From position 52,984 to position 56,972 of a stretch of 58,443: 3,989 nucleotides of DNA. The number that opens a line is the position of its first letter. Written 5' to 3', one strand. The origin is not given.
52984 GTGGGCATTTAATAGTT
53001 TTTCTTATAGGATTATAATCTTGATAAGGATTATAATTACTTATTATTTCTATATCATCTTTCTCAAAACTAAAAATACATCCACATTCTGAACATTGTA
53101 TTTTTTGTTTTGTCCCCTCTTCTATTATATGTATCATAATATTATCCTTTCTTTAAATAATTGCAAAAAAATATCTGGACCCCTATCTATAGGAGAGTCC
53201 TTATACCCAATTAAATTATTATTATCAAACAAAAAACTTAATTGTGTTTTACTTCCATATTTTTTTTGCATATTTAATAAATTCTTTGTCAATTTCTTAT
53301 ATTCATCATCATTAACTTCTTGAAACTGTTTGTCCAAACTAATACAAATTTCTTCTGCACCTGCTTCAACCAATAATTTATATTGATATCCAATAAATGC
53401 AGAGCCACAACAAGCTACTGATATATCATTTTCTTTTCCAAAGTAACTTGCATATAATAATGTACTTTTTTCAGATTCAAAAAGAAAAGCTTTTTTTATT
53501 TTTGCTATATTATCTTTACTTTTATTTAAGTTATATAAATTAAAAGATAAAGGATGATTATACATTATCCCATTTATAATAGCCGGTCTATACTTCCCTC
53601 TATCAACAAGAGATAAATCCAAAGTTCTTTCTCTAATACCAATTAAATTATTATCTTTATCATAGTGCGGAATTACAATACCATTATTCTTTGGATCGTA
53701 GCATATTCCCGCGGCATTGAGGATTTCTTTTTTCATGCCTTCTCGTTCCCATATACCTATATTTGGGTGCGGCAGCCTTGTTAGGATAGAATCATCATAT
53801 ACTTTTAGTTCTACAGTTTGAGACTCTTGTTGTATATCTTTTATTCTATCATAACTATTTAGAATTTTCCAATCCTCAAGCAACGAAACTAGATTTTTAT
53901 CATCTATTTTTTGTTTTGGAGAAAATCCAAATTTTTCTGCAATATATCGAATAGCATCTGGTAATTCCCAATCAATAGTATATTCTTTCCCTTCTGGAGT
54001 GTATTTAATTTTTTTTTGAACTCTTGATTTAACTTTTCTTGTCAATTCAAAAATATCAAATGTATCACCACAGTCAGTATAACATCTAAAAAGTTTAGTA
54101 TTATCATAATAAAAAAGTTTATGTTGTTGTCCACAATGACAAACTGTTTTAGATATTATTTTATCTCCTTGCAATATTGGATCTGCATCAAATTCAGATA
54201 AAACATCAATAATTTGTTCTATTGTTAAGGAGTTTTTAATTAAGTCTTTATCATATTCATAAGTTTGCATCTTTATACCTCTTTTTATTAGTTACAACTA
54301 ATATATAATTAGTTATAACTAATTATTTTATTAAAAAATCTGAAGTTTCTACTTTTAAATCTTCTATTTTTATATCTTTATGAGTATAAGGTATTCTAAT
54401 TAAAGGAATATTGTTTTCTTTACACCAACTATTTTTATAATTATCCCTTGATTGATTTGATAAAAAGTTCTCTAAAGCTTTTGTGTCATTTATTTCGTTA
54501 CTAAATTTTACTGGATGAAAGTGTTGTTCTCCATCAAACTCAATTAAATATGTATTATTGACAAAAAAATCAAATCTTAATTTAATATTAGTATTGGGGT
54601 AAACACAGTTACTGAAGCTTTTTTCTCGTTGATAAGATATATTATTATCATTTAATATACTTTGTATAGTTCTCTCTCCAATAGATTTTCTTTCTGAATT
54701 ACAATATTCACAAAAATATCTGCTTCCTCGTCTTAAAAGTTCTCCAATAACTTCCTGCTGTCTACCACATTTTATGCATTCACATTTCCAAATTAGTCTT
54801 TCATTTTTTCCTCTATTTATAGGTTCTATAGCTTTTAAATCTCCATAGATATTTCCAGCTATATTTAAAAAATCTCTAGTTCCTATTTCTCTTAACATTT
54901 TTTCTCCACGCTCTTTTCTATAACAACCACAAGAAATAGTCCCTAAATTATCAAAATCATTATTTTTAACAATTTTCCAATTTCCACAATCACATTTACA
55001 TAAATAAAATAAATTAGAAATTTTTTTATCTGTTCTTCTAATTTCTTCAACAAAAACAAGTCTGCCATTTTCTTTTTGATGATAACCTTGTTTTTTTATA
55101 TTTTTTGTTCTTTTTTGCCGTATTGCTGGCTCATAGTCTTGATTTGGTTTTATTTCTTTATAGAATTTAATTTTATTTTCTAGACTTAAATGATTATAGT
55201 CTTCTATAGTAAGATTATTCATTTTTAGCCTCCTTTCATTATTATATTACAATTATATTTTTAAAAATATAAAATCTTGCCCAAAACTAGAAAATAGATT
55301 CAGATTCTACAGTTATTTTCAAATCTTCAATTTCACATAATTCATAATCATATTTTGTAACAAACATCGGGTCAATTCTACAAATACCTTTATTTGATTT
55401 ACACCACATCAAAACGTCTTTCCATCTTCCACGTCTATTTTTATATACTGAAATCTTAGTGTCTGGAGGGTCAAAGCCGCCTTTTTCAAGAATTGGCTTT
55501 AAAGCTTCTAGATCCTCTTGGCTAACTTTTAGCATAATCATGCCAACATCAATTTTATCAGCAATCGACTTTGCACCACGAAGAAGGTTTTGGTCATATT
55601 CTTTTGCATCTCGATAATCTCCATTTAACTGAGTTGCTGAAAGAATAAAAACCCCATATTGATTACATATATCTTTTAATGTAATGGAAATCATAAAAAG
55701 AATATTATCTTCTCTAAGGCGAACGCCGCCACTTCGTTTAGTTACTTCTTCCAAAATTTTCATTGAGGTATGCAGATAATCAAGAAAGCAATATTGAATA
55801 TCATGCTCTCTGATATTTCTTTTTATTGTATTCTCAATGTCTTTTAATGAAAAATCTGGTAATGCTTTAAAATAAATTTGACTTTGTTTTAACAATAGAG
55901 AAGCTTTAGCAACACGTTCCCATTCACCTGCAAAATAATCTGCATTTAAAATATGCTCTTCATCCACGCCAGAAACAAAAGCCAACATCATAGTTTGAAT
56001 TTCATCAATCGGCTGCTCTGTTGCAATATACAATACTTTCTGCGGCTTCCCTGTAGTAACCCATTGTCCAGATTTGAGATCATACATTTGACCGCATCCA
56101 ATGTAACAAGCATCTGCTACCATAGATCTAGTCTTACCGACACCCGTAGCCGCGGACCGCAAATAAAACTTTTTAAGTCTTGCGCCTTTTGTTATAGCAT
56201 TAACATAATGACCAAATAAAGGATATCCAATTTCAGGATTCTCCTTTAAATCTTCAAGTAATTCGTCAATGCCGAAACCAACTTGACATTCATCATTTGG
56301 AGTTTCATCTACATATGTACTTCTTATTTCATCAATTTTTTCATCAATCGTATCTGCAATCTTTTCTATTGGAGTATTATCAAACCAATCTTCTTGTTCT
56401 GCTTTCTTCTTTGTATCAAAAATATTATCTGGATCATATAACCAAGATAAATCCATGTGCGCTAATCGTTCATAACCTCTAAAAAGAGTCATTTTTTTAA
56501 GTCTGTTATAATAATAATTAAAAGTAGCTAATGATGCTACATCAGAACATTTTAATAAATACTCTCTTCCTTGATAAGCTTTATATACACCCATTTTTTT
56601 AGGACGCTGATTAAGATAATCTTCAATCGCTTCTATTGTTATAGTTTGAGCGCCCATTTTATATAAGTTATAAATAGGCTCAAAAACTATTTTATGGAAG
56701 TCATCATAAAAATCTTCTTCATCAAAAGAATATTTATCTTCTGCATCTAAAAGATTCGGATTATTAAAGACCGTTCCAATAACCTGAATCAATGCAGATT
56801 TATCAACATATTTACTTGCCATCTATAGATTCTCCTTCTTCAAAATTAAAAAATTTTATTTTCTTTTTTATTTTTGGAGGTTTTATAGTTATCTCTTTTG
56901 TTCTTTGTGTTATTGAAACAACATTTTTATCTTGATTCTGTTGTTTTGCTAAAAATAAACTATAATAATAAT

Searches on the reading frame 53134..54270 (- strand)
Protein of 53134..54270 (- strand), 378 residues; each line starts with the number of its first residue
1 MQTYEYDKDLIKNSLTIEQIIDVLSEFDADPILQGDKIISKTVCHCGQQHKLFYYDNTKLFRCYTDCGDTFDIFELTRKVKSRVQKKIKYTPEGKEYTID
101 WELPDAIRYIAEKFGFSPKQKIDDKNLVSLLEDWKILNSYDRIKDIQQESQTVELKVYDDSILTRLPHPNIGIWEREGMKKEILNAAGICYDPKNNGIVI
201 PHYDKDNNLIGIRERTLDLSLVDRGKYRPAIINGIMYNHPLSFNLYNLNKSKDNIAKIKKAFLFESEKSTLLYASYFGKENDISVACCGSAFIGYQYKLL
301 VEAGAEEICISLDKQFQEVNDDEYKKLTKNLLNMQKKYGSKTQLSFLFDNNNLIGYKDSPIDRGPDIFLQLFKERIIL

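Call 103: search_protein_families(library=phrogs, proteins=[window:53134-54270:-], max_evalue=0.00001)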
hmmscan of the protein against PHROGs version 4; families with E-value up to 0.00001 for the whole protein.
window:53134-54270:- (378 aa): 2 families
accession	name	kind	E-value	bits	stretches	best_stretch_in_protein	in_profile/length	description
phrog_47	-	DNA, RNA and nucleotide metabolism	2.3e-28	100.2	1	14-377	25-335/947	DNA primase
phrog_33561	-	unknown function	1.4e-15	58.6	1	280-375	10-109/139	-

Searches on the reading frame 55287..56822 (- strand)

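Call 103: search_protein_families(library=phrogs, proteins=[window:55287-56822:-], max_evalue=0.00001)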
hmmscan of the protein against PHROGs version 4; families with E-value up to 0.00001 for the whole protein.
window:55287-56822:- (511 aa): 3 families
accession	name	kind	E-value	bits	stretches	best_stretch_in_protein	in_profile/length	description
phrog_19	-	DNA, RNA and nucleotide metabolism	4.4e-55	188.7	1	7-493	160-588/621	DnaB-like replicative helicase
phrog_239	-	DNA, RNA and nucleotide metabolism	2.3e-19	70.8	1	178-468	320-581/801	DNA primase/helicase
phrog_243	-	DNA, RNA and nucleotide metabolism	4.2e-06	26.9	1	217-467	35-246/273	DnaB-like replicative helicase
